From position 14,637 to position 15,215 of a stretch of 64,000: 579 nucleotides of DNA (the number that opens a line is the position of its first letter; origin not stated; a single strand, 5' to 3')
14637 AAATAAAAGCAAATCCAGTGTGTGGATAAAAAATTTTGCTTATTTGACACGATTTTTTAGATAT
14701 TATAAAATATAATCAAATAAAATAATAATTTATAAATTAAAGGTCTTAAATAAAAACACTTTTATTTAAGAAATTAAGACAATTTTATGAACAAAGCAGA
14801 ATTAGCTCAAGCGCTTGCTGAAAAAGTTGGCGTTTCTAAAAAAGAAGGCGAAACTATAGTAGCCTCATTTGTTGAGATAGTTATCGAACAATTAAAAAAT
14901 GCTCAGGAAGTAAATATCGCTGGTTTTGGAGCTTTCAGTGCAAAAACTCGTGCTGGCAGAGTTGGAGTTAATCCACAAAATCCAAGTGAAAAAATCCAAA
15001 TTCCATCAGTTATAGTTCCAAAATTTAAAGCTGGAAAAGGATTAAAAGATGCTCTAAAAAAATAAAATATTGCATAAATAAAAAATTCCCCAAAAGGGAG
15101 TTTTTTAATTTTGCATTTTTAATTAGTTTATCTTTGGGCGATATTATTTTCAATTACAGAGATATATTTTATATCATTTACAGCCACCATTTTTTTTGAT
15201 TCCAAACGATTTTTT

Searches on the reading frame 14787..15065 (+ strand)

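Call 47: search_protein_families(library=pfam, proteins=[window:14787-15065:+])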
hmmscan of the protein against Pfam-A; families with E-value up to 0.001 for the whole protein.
window:14787-15065:+ (92 aa): 4 families
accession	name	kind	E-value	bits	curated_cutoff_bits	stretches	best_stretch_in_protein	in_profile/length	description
PF00216.26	Bac_DNA_binding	-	3.3e-26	91.8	22.4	1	1-90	1-89/90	Bacterial DNA-binding protein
PF18175.6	HU-CCDC81_bac_2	-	0.00026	21.2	35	1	6-53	3-50/70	CCDC81-like prokaryotic HU domain 2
PF18291.6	HU-HIG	-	0.00043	20.8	26.2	1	2-91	33-119/125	HU domain fused to wHTH, Ig, or Glycine-rich motif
PF14908.11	HU-CCDC81_euk_1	-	0.00044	20.7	26.1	1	22-86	25-87/89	CCDC81 eukaryotic HU domain 1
